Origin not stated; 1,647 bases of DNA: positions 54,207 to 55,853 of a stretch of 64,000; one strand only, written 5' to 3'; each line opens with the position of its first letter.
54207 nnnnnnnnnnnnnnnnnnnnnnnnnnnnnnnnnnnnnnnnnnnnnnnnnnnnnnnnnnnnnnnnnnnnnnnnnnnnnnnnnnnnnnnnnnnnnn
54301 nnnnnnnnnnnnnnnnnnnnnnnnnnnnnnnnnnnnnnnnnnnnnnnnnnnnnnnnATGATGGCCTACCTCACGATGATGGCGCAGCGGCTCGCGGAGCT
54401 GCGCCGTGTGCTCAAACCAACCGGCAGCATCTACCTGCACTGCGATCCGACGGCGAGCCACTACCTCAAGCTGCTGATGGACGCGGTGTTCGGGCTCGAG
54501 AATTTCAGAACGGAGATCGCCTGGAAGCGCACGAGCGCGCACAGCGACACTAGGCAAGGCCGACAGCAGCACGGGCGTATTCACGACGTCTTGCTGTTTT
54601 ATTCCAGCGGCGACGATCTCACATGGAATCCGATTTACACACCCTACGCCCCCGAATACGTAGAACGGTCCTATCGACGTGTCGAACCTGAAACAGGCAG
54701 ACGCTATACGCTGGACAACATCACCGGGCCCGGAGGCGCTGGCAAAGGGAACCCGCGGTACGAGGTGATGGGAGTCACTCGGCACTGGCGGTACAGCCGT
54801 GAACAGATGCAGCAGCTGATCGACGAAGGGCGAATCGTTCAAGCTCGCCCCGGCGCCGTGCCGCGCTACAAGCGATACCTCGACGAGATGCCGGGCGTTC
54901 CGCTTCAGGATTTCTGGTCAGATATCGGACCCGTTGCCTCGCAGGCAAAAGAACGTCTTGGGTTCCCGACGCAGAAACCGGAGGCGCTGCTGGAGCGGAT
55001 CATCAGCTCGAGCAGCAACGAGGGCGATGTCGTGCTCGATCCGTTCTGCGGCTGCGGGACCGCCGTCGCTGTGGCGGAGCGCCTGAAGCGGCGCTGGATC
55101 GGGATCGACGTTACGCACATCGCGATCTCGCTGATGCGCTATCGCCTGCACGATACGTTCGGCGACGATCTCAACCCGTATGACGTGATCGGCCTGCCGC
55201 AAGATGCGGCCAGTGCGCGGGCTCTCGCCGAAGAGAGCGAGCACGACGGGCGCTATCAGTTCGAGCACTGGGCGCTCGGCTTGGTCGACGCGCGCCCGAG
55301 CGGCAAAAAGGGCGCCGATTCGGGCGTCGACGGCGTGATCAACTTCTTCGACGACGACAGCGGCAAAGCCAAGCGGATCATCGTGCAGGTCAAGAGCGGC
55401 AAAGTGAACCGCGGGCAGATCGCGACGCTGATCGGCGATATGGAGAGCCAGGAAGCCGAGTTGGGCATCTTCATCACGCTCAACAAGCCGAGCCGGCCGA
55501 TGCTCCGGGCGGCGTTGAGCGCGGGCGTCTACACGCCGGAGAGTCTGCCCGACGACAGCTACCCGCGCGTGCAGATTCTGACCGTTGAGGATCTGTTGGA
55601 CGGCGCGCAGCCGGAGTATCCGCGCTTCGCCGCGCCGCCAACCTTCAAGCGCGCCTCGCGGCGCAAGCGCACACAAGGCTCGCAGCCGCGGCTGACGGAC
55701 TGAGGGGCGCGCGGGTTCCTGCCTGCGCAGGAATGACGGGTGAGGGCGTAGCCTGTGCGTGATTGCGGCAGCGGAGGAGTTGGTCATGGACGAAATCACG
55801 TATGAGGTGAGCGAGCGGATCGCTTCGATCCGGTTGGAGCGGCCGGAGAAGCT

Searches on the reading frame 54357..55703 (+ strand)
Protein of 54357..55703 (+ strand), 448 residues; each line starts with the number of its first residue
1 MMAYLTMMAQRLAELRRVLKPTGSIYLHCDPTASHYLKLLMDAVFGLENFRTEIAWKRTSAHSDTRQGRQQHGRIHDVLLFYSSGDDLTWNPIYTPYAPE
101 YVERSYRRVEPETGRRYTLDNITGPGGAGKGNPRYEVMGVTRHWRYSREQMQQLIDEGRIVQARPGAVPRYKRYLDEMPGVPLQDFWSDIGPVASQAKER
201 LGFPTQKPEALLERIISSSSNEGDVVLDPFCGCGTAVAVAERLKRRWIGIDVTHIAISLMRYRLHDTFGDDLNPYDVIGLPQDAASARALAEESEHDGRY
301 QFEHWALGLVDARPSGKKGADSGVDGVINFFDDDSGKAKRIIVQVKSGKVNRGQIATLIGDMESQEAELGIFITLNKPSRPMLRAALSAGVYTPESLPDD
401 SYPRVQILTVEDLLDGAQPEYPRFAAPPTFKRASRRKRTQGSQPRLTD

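Call 9: search_protein_families(library=pfam, proteins=[window:54357-55703:+])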
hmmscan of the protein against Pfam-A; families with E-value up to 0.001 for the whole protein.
window:54357-55703:+ (448 aa): 3 families
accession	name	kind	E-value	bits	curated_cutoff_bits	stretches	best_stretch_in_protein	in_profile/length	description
PF01555.25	N6_N4_Mtase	-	2.1e-36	126.4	26.7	1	3-253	27-212/221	DNA methylase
PF22722.2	NA-iREase1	-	1.2e-09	38.5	27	1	317-415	20-106/106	NACHT-associated inactive Restriction Endonuclease 1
PF04471.18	Mrr_cat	-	1.2e-08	35.5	21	1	317-379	29-90/115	Restriction endonuclease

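Call 56: search_protein_families(library=ncbifam, proteins=[window:54357-55703:+], max_evalue=0.00001)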
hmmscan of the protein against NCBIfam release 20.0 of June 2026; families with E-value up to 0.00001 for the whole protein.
window:54357-55703:+ (448 aa): 3 families
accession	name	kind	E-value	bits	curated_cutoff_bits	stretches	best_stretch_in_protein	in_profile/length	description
NF008572.0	PRK11524.1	equivalog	9.1e-21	74.2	292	1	199-264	191-258/294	adenine-specific DNA-methyltransferase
NF050803.1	DnaMtaseCcrMCaul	equivalog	5.2e-20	71.6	830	1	201-266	184-249/350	adenine-specific DNA-methyltransferase CcrM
NF010253.0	PRK13699.1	subfamily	1.4e-07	31.4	244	1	203-253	144-194/226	DNA methyltransferase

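Call 76: search_protein_families(library=padloc, proteins=[window:54357-55703:+], max_evalue=0.001)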
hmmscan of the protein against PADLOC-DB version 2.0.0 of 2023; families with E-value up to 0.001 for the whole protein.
window:54357-55703:+ (448 aa): 65 families (the best 25 are shown)
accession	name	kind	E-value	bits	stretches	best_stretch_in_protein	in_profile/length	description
PDLC03354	MTase_II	-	5.7e-59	198.2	1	2-267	127-385/425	Type II methyltransferase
PDLC03339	MTase_II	-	9.6e-50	167.5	2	176-267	184-274/399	Type II methyltransferase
PDLC03638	MTase_III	-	6.1e-39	132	1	3-265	430-678/816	Type III methyltransferase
PDLC03644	MTase_III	-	4.4e-37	126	1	4-265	109-394/542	Type III methyltransferase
PDLC03300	MTase_II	-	5.1e-37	125.6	2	165-267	182-279/302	Type II methyltransferase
PDLC03636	MTase_III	-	3.2e-34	116.7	2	199-265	340-406/575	Type III methyltransferase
PDLC03635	MTase_III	-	3.1e-31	106.8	2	176-251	483-559/708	Type III methyltransferase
PDLC03633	MTase_III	-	2.9e-29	100.2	2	202-265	291-354/616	Type III methyltransferase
PDLC03299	MTase_II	-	2.2e-27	94.3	2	192-268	185-263/296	Type II methyltransferase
PDLC03371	MTase_II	-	2e-26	91.1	1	184-265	173-253/260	Type II methyltransferase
PDLC03641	MTase_III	-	1.3e-22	78.1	1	3-239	183-428/657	Type III methyltransferase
PDLC03238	MTase_II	-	2.6e-22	77.5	1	171-263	274-364/428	Type II methyltransferase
PDLC03265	MTase_II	-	4.5e-21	73.6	2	201-266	265-330/333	Type II methyltransferase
PDLC03632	MTase_III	-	6.5e-21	72.1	2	141-264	408-529/983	Type III methyltransferase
PDLC03216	MTase_II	-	7.1e-21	72.6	1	203-266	194-257/364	Type II methyltransferase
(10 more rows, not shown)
